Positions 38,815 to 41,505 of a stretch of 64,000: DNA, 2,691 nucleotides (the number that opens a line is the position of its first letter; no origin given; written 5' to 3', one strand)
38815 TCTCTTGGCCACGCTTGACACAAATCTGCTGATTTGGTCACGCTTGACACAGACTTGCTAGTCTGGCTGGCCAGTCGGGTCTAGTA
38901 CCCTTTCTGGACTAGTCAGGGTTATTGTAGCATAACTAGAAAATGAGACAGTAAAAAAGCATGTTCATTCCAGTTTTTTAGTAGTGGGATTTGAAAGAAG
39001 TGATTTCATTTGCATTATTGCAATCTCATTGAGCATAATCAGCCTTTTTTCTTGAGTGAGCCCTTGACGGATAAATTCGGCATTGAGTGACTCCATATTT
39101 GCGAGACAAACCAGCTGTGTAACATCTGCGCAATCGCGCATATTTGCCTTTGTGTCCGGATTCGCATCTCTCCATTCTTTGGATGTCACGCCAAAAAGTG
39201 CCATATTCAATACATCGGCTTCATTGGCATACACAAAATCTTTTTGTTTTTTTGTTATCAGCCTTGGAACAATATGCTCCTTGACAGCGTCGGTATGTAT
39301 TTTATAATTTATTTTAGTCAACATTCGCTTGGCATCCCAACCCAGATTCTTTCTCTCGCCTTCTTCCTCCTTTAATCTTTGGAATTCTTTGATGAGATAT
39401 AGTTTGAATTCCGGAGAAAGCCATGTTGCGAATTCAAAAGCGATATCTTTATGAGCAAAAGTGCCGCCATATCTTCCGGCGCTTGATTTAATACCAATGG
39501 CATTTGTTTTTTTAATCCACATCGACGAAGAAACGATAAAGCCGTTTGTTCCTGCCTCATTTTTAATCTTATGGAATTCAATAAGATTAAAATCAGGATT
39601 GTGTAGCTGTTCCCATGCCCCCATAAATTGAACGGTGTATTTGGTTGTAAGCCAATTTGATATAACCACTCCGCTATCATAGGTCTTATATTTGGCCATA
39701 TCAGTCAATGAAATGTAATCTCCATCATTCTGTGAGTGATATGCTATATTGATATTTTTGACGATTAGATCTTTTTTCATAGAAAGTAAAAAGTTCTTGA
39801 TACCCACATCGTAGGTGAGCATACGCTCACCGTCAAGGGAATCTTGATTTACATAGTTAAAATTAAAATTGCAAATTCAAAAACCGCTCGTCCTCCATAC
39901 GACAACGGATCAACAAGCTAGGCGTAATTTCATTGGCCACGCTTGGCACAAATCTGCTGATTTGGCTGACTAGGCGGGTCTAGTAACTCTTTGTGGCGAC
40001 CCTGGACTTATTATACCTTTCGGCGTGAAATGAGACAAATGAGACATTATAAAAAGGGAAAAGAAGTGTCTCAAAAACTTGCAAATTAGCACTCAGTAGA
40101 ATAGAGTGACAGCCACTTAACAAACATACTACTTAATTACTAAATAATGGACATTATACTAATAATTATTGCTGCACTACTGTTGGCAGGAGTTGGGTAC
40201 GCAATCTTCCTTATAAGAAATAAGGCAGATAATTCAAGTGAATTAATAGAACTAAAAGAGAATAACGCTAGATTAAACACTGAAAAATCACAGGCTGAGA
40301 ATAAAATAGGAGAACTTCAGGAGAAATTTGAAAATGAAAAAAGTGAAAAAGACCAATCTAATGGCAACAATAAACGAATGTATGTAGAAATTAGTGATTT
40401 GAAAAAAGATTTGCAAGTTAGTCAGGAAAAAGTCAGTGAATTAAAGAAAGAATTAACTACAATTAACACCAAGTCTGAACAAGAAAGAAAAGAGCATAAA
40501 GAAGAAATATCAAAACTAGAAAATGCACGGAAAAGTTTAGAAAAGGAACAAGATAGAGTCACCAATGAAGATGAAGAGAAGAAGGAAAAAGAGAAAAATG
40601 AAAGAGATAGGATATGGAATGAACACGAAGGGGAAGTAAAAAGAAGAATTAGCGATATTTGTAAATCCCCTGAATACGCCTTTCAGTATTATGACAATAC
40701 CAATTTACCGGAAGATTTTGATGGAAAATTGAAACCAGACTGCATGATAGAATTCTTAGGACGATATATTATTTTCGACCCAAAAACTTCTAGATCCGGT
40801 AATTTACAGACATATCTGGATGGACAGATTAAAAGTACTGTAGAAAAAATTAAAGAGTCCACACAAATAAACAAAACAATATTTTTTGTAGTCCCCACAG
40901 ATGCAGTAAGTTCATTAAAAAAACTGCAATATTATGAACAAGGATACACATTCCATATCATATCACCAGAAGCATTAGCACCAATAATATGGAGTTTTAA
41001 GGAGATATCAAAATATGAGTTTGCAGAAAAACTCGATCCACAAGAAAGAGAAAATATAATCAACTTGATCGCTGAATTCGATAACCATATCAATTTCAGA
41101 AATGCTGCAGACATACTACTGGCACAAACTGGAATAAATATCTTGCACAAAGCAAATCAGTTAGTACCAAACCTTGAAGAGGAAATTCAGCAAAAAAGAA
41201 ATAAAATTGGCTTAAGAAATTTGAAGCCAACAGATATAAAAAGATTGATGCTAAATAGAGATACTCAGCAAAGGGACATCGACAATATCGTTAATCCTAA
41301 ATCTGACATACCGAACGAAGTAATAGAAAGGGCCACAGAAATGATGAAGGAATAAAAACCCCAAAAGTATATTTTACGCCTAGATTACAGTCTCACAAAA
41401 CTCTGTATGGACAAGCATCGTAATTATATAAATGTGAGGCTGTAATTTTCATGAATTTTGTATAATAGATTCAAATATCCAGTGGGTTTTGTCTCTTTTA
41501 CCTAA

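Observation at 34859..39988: Four copies of a ~55-nt structured element with compensatory stem changes, confined to a minus-strand gene run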

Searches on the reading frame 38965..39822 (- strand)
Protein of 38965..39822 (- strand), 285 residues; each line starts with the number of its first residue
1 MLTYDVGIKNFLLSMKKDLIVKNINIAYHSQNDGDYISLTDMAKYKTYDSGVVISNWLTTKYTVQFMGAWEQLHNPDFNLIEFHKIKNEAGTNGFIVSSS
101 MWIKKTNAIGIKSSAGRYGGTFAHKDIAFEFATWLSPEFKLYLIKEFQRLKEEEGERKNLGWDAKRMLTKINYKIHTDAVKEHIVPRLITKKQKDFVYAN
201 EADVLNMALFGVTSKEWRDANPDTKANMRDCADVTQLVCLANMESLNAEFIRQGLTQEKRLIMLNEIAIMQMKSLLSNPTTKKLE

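Call 8: search_protein_families(library=pfam, proteins=[window:38965-39822:-], max_evalue=0.01)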
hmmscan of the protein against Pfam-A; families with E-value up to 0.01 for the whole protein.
window:38965-39822:- (285 aa): 1 family
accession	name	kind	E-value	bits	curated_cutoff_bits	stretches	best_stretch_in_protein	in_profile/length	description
PF04383.19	KilA-N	-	4.5e-20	71.9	23.8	1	22-152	4-106/107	KilA-N domain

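Call 25: search_protein_families(library=padloc, proteins=[window:38965-39822:-], max_evalue=0.01)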
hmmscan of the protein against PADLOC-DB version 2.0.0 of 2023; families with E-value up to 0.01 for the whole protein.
window:38965-39822:- (285 aa): 1 family
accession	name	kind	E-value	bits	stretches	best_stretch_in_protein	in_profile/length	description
PDLC04962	PDC-S22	-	3.8e-126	417.9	1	16-284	4-273/281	-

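Call 26: search_protein_families(library=ncbifam, proteins=[window:38965-39822:-], max_evalue=0.01)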
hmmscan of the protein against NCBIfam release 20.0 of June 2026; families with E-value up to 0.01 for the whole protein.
window:38965-39822:- (285 aa): 0 families

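Call 27: search_protein_families(library=phrogs, proteins=[window:38965-39822:-], max_evalue=0.01)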
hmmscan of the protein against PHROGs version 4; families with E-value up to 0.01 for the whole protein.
window:38965-39822:- (285 aa): 7 families
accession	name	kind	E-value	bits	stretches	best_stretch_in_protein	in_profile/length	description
phrog_2657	-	transcription regulation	1.1e-54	186.4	1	15-282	2-237/243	transcriptional regulator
phrog_32500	-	unknown function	6.3e-18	65.5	1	19-88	6-74/76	-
phrog_129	-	transcription regulation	1.1e-15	59.2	1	15-159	2-118/273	transcriptional regulator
phrog_2812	-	unknown function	2.6e-12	47.8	1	29-172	13-126/288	-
phrog_10441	-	unknown function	0.00064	21.1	1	114-157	11-54/126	-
phrog_6095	-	lysis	0.0064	17.1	0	111-163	70-120/217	amidase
phrog_1136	-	unknown function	0.0086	16.8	0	111-141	64-94/244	-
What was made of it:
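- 38965..39822 (-): KilA-N gene (PADLOC PDC-S22, E=4e-126), bracketed by copies D and C. Probable start at 39780. calls 8, 25, 27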

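Call 84: find_encoding_contigs(protein=window:38965-39822:-, flank=6000, max_places=8)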
Protein window:38965-39822:- (285 aa): 4 contigs read that carry it; 1 place shown.
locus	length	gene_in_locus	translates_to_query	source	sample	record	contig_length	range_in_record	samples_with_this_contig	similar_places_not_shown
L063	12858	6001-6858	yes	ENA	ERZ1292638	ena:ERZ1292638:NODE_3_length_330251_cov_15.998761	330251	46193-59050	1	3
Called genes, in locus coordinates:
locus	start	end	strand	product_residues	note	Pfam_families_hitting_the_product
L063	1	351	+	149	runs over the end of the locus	PF09966:DUF2200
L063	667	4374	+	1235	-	PF00176:SNF2-rel_dom, PF00270:DEAD, PF04851:ResIII, PF00271:Helicase_C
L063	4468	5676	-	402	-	-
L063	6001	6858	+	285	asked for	PF04383:KilA-N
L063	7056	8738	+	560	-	-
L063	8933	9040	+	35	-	-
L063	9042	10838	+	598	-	-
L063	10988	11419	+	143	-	PF00903:Glyoxalase, PF06983:3-dmu-9_3-mt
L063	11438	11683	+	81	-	-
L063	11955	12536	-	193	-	PF00625:Guanylate_kin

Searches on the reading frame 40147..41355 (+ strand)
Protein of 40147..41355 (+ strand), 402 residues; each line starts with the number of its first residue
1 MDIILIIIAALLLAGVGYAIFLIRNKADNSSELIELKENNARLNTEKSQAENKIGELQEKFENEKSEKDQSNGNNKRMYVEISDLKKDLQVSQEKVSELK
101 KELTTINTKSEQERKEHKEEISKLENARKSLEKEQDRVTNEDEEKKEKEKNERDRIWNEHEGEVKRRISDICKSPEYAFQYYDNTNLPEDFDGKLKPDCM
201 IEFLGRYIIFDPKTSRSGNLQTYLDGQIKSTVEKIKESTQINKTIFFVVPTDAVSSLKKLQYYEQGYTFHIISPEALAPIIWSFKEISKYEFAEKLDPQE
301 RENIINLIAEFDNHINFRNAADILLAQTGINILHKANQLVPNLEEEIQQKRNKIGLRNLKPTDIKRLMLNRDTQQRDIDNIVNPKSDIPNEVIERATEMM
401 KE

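Call 8: search_protein_families(library=pfam, proteins=[window:40147-41355:+], max_evalue=0.01)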
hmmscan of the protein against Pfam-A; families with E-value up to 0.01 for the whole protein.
window:40147-41355:+ (402 aa): 0 families

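Call 25: search_protein_families(library=padloc, proteins=[window:40147-41355:+], max_evalue=0.01)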
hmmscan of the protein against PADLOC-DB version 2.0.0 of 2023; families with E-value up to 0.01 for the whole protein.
window:40147-41355:+ (402 aa): 2 families
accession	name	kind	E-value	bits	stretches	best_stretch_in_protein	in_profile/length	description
PDLC03812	RTasRmuC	-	1e-06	25.6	1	2-104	3-105/439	DRT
PDLC03863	LmuB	-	0.00014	18.7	1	32-171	336-477/610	-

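Call 26: search_protein_families(library=ncbifam, proteins=[window:40147-41355:+], max_evalue=0.01)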
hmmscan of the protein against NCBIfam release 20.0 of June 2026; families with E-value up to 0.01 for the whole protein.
window:40147-41355:+ (402 aa): 2 families
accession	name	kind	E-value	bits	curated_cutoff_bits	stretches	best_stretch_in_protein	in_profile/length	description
TIGR02168.1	SMC_prok_B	equivalog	0.0025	15.6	567.35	1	28-163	243-380/1181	chromosome segregation protein SMC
NF047351.1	lipase_YSIRK_Sa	exception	0.0049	15.2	650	1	24-152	36-167/704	YSIRK-targeted triacylglycerol lipase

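Call 27: search_protein_families(library=phrogs, proteins=[window:40147-41355:+], max_evalue=0.01)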
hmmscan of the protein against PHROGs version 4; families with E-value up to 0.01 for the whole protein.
window:40147-41355:+ (402 aa): 4 families
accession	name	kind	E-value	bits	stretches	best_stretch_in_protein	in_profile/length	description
phrog_3913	-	unknown function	2.6e-05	25.4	1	3-69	5-70/89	-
phrog_739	-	lysis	0.00029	22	1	5-89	8-89/122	Rz-like spanin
phrog_5468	-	unknown function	0.002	19.3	1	1-34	1-34/114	-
phrog_6631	-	unknown function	0.0093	16.5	1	4-104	7-112/251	-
